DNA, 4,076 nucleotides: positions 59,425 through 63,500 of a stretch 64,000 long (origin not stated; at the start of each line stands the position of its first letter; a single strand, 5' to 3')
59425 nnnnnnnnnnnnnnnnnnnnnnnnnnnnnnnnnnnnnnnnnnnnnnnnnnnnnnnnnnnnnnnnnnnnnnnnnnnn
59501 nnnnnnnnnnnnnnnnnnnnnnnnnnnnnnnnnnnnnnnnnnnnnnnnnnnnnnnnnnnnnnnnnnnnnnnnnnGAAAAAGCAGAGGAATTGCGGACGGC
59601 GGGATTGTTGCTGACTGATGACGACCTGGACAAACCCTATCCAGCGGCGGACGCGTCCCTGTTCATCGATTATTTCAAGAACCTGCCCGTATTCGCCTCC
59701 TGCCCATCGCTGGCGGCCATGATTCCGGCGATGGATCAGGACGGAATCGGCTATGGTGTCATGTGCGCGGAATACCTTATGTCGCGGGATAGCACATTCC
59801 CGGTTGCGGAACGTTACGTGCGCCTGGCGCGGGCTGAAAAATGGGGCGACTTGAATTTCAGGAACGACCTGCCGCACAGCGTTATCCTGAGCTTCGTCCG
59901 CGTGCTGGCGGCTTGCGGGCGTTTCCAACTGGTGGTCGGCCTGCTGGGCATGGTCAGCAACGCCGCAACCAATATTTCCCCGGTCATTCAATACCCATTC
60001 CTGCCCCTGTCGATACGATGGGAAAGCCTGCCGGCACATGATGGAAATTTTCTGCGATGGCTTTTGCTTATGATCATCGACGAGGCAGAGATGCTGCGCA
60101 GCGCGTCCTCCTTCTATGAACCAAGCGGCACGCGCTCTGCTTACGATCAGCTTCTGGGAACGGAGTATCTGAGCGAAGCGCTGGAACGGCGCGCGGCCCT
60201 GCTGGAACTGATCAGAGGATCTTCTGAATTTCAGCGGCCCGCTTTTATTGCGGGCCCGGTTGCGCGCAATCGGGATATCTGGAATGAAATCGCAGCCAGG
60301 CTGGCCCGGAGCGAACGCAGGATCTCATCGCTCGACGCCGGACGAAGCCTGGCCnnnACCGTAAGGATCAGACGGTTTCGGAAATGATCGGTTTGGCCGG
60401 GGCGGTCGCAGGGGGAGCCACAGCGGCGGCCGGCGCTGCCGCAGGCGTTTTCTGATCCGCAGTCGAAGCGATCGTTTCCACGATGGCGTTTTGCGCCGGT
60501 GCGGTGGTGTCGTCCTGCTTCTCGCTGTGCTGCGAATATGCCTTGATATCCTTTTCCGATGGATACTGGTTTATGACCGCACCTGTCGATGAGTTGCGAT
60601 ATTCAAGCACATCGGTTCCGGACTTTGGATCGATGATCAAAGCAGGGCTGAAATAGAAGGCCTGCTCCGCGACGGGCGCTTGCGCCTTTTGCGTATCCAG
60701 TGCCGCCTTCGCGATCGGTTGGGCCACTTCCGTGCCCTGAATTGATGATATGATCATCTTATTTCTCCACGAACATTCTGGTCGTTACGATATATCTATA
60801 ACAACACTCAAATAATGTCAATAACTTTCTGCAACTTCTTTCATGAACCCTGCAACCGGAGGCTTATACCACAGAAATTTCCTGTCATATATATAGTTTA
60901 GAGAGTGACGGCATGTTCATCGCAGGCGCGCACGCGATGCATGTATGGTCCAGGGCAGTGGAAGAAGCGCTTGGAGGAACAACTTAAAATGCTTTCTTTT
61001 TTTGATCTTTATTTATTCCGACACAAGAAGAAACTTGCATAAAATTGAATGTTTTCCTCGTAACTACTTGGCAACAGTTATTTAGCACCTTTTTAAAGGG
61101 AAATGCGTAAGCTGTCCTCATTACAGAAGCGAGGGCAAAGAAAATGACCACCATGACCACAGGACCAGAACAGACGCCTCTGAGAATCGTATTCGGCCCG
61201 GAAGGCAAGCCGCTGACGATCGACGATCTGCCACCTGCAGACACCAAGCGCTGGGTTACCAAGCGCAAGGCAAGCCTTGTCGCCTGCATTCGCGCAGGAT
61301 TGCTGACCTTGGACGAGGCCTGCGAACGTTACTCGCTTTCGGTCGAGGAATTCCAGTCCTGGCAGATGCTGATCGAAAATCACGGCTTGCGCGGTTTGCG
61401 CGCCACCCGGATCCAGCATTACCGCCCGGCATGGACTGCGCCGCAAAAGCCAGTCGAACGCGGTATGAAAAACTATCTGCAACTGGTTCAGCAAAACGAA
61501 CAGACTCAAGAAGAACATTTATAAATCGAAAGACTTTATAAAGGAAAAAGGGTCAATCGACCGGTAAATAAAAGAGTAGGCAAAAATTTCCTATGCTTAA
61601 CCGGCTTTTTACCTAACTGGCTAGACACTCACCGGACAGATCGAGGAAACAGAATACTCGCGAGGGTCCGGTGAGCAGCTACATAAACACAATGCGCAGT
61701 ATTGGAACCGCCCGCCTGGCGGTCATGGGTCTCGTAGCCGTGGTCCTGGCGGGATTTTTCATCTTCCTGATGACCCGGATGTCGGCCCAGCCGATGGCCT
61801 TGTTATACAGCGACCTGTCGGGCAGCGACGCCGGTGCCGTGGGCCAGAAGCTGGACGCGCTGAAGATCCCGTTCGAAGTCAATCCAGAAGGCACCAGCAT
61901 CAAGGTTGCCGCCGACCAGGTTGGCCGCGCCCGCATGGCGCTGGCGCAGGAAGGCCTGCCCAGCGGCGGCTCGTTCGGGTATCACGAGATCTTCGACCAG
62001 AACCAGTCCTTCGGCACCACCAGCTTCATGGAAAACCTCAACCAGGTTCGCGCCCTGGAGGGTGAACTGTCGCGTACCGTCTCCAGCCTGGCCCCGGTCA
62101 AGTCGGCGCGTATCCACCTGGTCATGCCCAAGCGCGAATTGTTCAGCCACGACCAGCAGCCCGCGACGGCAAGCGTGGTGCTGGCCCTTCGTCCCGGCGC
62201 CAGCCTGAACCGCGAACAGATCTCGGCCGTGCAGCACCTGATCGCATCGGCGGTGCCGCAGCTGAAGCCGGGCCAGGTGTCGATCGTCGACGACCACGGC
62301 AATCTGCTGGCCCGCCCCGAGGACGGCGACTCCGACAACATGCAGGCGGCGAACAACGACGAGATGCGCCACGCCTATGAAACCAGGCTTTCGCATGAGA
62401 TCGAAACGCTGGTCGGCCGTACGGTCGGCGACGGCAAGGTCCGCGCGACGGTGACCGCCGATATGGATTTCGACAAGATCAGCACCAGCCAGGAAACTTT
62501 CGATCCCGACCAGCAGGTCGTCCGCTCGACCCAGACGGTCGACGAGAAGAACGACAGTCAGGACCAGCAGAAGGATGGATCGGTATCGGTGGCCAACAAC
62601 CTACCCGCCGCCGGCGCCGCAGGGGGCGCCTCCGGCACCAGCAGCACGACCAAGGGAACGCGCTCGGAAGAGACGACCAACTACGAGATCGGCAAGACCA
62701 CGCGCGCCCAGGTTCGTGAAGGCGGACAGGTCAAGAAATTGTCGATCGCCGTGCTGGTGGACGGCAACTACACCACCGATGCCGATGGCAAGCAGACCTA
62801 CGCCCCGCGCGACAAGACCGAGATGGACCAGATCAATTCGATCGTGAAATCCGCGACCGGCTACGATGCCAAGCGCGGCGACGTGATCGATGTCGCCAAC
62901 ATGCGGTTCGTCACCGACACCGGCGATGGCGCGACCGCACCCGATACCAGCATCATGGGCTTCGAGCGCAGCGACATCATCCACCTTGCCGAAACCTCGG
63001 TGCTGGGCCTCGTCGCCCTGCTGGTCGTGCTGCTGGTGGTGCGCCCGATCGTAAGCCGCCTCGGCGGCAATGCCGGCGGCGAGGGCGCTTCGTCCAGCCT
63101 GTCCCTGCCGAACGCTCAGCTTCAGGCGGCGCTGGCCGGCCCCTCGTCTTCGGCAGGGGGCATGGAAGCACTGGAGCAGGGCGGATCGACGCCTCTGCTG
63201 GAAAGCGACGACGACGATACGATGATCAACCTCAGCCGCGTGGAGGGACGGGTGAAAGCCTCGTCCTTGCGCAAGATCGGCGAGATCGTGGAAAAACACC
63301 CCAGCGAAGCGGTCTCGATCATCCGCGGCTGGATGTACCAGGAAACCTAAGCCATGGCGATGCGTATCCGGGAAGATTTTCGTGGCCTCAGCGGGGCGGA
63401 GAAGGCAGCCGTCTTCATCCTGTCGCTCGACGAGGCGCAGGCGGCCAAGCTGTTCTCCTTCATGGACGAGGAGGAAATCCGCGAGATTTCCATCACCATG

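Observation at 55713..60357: Candidate flagellin-modification locus: tandem flagellins with an embedded small SAM-MTase and an adjacent FkbM methyltransferase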

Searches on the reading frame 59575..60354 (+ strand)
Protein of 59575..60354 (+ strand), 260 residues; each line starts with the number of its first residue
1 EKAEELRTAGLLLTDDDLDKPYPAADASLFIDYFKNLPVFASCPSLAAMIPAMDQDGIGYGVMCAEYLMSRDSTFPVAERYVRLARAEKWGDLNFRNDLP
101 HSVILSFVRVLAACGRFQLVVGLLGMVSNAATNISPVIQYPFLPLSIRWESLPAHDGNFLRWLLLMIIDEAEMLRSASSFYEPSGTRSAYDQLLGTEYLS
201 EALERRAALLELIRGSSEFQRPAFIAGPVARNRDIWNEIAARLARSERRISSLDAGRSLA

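Call 48: predict_structure(alignment_id=A3)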
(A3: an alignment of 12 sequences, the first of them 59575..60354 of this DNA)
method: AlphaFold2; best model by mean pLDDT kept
length: 260 residues; sequences in the alignment: 12
mean_pLDDT: 85.7   pTM: 0.83
mean pLDDT of the five models: 85.7, 84.2, 84.1, 80.5, 79.5
residues with pLDDT >= 90: 110; 70-90: 124; 50-70: 26; < 50: 0
segments of 3 or more residues with pLDDT < 50: none
pLDDT, mean of each block of 10 residues (from residue 1): 79 83 93 96 92 83 97 91 95 90 95 92 86 79 95 93 92 71 79 87 83 73 64 81 84 75
secondary structure, 60 per line:
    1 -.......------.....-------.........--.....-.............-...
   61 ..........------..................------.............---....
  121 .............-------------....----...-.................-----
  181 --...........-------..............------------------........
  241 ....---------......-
elements in order: H2-8 H15-19 H27-35 H38-42 H44-56 H58-70 H77-94 H101-113 H117-133 H147-150 H159-175 H183-193 H201-214 H233-244 H254-259

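Call 81: search_protein_representatives(alignment_id=A3)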
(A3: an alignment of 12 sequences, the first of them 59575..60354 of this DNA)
Query: 12 sequences, 243 profile positions. Proteins with E-value up to 0.001 (for the whole library): 1220; up to 1e-10: 1004; up to 1e-30: 271. The best 150 are listed.
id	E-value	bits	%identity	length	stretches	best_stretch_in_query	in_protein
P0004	2.2e-87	309.0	-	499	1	1-241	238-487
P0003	1.2e-86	306.6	-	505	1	1-241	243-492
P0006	9.2e-86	303.8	-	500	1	1-240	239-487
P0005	3.3e-80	285.6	-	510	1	1-242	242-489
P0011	5.0e-72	258.8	-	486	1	1-240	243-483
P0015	1.3e-62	227.9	-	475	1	2-231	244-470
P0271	3.7e-61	223.2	-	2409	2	1-206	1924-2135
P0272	5.0e-59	216.2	-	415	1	1-238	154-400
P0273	1.5e-55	204.8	-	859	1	1-238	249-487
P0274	2.8e-54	200.7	-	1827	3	1-236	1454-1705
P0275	3.4e-52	193.8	-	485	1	1-238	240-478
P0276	5.6e-52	193.1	-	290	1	1-233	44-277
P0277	1.6e-51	191.6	-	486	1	1-236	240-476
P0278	4.3e-51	190.2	-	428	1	1-238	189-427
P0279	4.6e-51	190.1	-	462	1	1-238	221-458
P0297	4.1e-43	164.1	-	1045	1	1-238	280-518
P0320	3.3e-40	154.6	-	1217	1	3-231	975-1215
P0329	1.9e-39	152.1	-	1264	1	1-231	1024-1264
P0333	3.1e-39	151.4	-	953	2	1-206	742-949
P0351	3.0e-38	148.2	-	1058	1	1-231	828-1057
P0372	1.4e-36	142.7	-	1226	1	1-234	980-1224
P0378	2.4e-36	142.0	-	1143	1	1-206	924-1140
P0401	1.2e-34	136.4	-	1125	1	4-230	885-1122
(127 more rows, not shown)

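Call 82: search_protein_families(library=ncbifam, proteins=[P0297, P0320, P0329, P0351, P0372, P0378, P0401, P0333], max_evalue=1e-8)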
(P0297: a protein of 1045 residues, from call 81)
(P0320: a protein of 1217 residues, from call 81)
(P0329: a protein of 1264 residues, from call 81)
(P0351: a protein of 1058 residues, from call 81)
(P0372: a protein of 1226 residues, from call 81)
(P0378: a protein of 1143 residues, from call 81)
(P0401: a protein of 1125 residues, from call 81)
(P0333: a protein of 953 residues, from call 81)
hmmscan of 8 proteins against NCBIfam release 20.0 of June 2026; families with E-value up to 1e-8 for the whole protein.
P0297 (1045 aa): 1 family
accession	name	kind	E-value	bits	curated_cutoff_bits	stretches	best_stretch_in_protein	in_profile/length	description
TIGR01444.1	fkbM_fam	subfamily_domain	5.5e-24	85.2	37.7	1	92-227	1-141/143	FkbM family methyltransferase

P0320 (1217 aa): 26 families (the best 25 are shown)
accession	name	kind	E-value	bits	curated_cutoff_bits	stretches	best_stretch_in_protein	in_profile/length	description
NF033762.1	social_mot_Tgl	equivalog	3.7e-46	157.5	225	2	108-259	37-191/252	social motility TPR repeat lipoprotein Tgl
NF040959.1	MamA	equivalog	2e-41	141.7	200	2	170-316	37-183/204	magnetosome protein MamA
TIGR02521.1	type_IV_pilW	equivalog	8.4e-37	127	154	2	105-242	34-173/234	type IV pilus biogenesis/stability protein PilW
TIGR02917.1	PEP_TPR_lipo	equivalog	3.9e-36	124.3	312.2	1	36-315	263-542/899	XrtA/PEP-CTERM system TPR-repeat protein PrsT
NF008391.2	PRK11189.1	equivalog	8.4e-30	104.3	250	3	191-257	86-152/297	lipoprotein NlpI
TIGR01444.1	fkbM_fam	subfamily_domain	1.2e-26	93.8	37.7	1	781-920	2-142/143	FkbM family methyltransferase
NF033758.1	gliding_GltE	equivalog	6.9e-26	91.2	225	2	44-228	164-349/411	adventurous gliding motility TPR repeat lipoprotein GltE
NF002725.1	PRK02603.1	equivalog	3.9e-23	82.3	143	1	103-185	36-121/173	photosystem I assembly protein Ycf3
TIGR00990.1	3a0801s09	subfamily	6.1e-22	78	757.25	2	6-203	306-500/615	mitochondrial import receptor subunit TOM70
NF033920.0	C39_PA2778_fam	equivalog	1e-20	74.3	150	0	217-303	169-255/255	PA2778 family cysteine peptidase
NF047507.1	TPR_BatC_Lepto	exception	2.6e-17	63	175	0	211-285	65-143/214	TPR repeat-containing protein BatC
NF053607.1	CHU_0125_OmpA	equivalog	8.3e-16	57.6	620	0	211-308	26-123/639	CHU_0125 family OmpA-like outer membrane integrity protein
TIGR02552.1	LcrH_SycD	equivalog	9.9e-15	54.5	104.8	0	193-304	7-118/136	SycD/LcrH family type III secretion system chaperone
NF053520.1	HK_Porph_FimS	equivalog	4.6e-14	51.6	600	0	122-233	104-233/618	sensor histidine kinase FimS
NF047371.1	FlcA_CTERM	equivalog_domain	1.6e-12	46.8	300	0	200-300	434-535/646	periplasmic flagellar collar protein FlcA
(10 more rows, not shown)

P0329 (1264 aa): 16 families
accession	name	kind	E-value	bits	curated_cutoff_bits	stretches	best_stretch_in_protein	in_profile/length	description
TIGR02917.1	PEP_TPR_lipo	equivalog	2.8e-34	118.2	312.2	1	56-348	593-876/899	XrtA/PEP-CTERM system TPR-repeat protein PrsT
NF040959.1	MamA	equivalog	2.4e-30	105.5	200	2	30-160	71-201/204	magnetosome protein MamA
TIGR02521.1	type_IV_pilW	equivalog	1e-28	100.5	154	2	211-348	35-174/234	type IV pilus biogenesis/stability protein PilW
NF033762.1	social_mot_Tgl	equivalog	4.7e-27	94.9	225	2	97-193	30-127/252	social motility TPR repeat lipoprotein Tgl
TIGR01444.1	fkbM_fam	subfamily_domain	1.3e-26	93.7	37.7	1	833-971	3-142/143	FkbM family methyltransferase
NF033758.1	gliding_GltE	equivalog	7.2e-21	74.6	225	2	203-336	218-352/411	adventurous gliding motility TPR repeat lipoprotein GltE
NF033920.0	C39_PA2778_fam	equivalog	5.5e-16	58.7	150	0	220-306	169-255/255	PA2778 family cysteine peptidase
NF008391.2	PRK11189.1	equivalog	5.9e-14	52.2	250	0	248-316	71-140/297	lipoprotein NlpI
TIGR00990.1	3a0801s09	subfamily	9.7e-14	50.9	757.25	0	72-225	407-560/615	mitochondrial import receptor subunit TOM70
TIGR02552.1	LcrH_SycD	equivalog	1.2e-13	51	104.8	0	231-341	8-118/136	SycD/LcrH family type III secretion system chaperone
NF047507.1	TPR_BatC_Lepto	exception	8.6e-13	48.2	175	0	220-315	37-136/214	TPR repeat-containing protein BatC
NF047371.1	FlcA_CTERM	equivalog_domain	2.2e-12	46.2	300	0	145-227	326-412/646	periplasmic flagellar collar protein FlcA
NF002725.1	PRK02603.1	equivalog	6.4e-12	45.8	143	0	77-152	47-126/173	photosystem I assembly protein Ycf3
TIGR00540.1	TPR_hemY_coli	hypoth_equivalog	2.4e-11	43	142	0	209-300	296-384/385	heme biosynthesis-associated TPR protein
NF008520.0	PRK11447.1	equivalog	3.1e-10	38.5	858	0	214-288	358-432/1157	cellulose synthase complex outer membrane protein BcsC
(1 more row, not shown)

P0351 (1058 aa): 8 families
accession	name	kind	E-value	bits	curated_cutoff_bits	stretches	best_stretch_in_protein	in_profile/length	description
TIGR01444.1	fkbM_fam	subfamily_domain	1e-26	94.1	37.7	1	638-775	3-142/143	FkbM family methyltransferase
TIGR02521.1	type_IV_pilW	equivalog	2.1e-21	76.5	154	1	1-98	70-169/234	type IV pilus biogenesis/stability protein PilW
TIGR02917.1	PEP_TPR_lipo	equivalog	5e-17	61.1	312.2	1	12-118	481-587/899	XrtA/PEP-CTERM system TPR-repeat protein PrsT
NF040959.1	MamA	equivalog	1.2e-16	60.8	200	1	59-175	66-182/204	magnetosome protein MamA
NF033762.1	social_mot_Tgl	equivalog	2e-13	50.3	225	0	9-96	79-168/252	social motility TPR repeat lipoprotein Tgl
NF033758.1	gliding_GltE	equivalog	2.5e-12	46.5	225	1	19-179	75-235/411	adventurous gliding motility TPR repeat lipoprotein GltE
TIGR02552.1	LcrH_SycD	equivalog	8.3e-12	45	104.8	0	12-97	34-119/136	SycD/LcrH family type III secretion system chaperone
NF047507.1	TPR_BatC_Lepto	exception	6.3e-10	38.9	175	0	44-97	72-129/214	TPR repeat-containing protein BatC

P0372 (1226 aa): 12 families
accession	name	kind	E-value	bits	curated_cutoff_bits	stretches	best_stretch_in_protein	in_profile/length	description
TIGR02917.1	PEP_TPR_lipo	equivalog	5e-34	117.3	312.2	2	92-278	481-667/899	XrtA/PEP-CTERM system TPR-repeat protein PrsT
NF040959.1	MamA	equivalog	1.4e-24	86.7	200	1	15-139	78-202/204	magnetosome protein MamA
TIGR01444.1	fkbM_fam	subfamily_domain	5.2e-23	82.1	37.7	1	789-927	3-142/143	FkbM family methyltransferase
TIGR02521.1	type_IV_pilW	equivalog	7.9e-23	81.2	154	1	12-165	35-190/234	type IV pilus biogenesis/stability protein PilW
NF033920.0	C39_PA2778_fam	equivalog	2.6e-21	76.2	150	1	9-107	157-255/255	PA2778 family cysteine peptidase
NF033762.1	social_mot_Tgl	equivalog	7.8e-19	68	225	1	14-164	37-190/252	social motility TPR repeat lipoprotein Tgl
TIGR02552.1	LcrH_SycD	equivalog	6.2e-18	64.8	104.8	0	85-176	27-118/136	SycD/LcrH family type III secretion system chaperone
NF052415.1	T3SS_chap_SctY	equivalog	3.9e-16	59.5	70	1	18-104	16-105/106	type III secretion apparatus assembly chaperone SctY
NF008391.2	PRK11189.1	equivalog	1.2e-13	51.2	250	0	241-326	94-178/297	lipoprotein NlpI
NF033758.1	gliding_GltE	equivalog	1.8e-13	50.3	225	0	168-299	212-343/411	adventurous gliding motility TPR repeat lipoprotein GltE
TIGR03939.1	PGA_TPR_OMP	equivalog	1.7e-12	46.4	366.65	1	50-236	27-212/800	poly-beta-1,6 N-acetyl-D-glucosamine export porin PgaA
NF008757.0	PRK11788.1-5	equivalog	1.7e-09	37.3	363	1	20-209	119-313/388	lipopolysaccharide assembly protein LapB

P0378 (1143 aa): 8 families
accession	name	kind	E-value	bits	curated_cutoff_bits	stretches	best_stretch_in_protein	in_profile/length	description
TIGR01444.1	fkbM_fam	subfamily_domain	3.8e-27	95.5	37.7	1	731-871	2-142/143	FkbM family methyltransferase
NF040959.1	MamA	equivalog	1.6e-16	60.4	200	1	26-126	83-183/204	magnetosome protein MamA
TIGR02917.1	PEP_TPR_lipo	equivalog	4.4e-16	57.9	312.2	1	11-180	224-393/899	XrtA/PEP-CTERM system TPR-repeat protein PrsT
NF047371.1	FlcA_CTERM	equivalog_domain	1.1e-11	43.9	300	0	28-110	453-535/646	periplasmic flagellar collar protein FlcA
TIGR02521.1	type_IV_pilW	equivalog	2.1e-11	43.8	154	1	25-179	42-198/234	type IV pilus biogenesis/stability protein PilW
NF033762.1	social_mot_Tgl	equivalog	3.9e-11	42.8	225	1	26-178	43-198/252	social motility TPR repeat lipoprotein Tgl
NF047507.1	TPR_BatC_Lepto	exception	5.8e-09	35.7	175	0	55-168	31-148/214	TPR repeat-containing protein BatC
TIGR00540.1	TPR_hemY_coli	hypoth_equivalog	8.4e-09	34.7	142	0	82-201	261-377/385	heme biosynthesis-associated TPR protein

P0401 (1125 aa): 5 families
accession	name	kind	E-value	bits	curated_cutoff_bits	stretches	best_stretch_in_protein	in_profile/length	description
NF040959.1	MamA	equivalog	2.9e-14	53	200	0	63-178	89-204/204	magnetosome protein MamA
TIGR02521.1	type_IV_pilW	equivalog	1.4e-12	47.7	154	1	70-181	56-169/234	type IV pilus biogenesis/stability protein PilW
TIGR02917.1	PEP_TPR_lipo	equivalog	2.1e-12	45.7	312.2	1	21-182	713-872/899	XrtA/PEP-CTERM system TPR-repeat protein PrsT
NF049992.1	NGTferase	equivalog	6.9e-11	41.4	1000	1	396-630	354-586/614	UDP-glucose:protein N-beta-glucosyltransferase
NF047371.1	FlcA_CTERM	equivalog_domain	2.4e-10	39.5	300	0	21-108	449-536/646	periplasmic flagellar collar protein FlcA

P0333 (953 aa): 1 family
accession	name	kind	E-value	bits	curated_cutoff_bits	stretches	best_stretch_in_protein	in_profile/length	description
TIGR01444.1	fkbM_fam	subfamily_domain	2.8e-27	95.9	37.7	1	550-689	2-142/143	FkbM family methyltransferase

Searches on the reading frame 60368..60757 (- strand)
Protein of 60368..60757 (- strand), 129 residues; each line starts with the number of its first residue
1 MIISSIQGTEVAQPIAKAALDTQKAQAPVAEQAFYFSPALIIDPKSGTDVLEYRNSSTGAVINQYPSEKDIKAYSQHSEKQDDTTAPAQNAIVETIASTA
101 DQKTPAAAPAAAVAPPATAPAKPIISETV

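Call 4: search_protein_families(library=pfam, proteins=[window:60368-60757:-], max_evalue=0.01)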
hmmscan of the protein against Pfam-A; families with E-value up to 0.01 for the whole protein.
window:60368-60757:- (129 aa): 0 families

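Call 5: search_protein_families(library=ncbifam, proteins=[window:60368-60757:-], max_evalue=0.01)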
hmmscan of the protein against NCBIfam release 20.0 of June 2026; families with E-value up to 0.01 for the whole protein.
window:60368-60757:- (129 aa): 0 families

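Call 69: search_protein_families(library=pfam, proteins=[window:60368-60757:-], max_evalue=1)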
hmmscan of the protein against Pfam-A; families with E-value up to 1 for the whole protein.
window:60368-60757:- (129 aa): 2 families
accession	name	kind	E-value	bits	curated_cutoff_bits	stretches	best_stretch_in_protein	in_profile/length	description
PF25116.1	CBM87_Agd3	-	0.039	14.1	27.6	1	24-72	137-191/214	Agd3 CBM87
PF23509.1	MSMEG_3727_PQQ-assoc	-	0.16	11.8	27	1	23-73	43-93/152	MSMEG_3727, PQQ-associated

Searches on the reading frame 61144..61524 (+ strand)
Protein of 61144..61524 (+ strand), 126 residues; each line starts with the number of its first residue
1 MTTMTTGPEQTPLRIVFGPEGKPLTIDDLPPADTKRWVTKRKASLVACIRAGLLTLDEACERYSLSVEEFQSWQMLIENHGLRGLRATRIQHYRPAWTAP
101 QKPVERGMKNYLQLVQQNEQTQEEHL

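Call 4: search_protein_families(library=pfam, proteins=[window:61144-61524:+], max_evalue=0.01)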
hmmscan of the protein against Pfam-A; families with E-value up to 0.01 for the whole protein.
window:61144-61524:+ (126 aa): 3 families
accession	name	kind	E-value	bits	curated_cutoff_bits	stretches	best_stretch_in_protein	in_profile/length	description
PF06627.17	DUF1153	-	1.8e-36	124.6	23.5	1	13-94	6-87/87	Protein of unknown function (DUF1153)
PF13518.12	HTH_28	-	0.00048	20.6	25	1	41-88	1-47/52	Helix-turn-helix domain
PF13551.12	HTH_29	-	0.0044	17.5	28.1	1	49-92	8-50/64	Winged helix-turn helix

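Call 5: search_protein_families(library=ncbifam, proteins=[window:61144-61524:+], max_evalue=0.01)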
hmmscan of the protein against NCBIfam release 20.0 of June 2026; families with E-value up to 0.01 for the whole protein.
window:61144-61524:+ (126 aa): 1 family
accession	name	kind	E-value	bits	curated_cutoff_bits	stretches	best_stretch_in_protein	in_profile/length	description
NF051866.1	CtrAInhibSciP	equivalog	1.2e-37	128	100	1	13-94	9-90/90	CtrA inhibitor SciP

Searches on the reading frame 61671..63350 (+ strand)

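Call 4: search_protein_families(library=pfam, proteins=[window:61671-63350:+], max_evalue=0.01)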
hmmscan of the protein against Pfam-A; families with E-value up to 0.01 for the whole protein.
window:61671-63350:+ (559 aa): 2 families
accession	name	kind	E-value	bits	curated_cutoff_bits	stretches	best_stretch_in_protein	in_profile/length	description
PF01514.23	YscJ_FliF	-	7.8e-64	215.3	24.4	1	39-214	3-178/179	Secretory protein of YscJ/FliF family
PF08345.17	YscJ_FliF_C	-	4.7e-42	144.3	23.8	1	250-413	3-147/147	Flagellar M-ring protein C-terminal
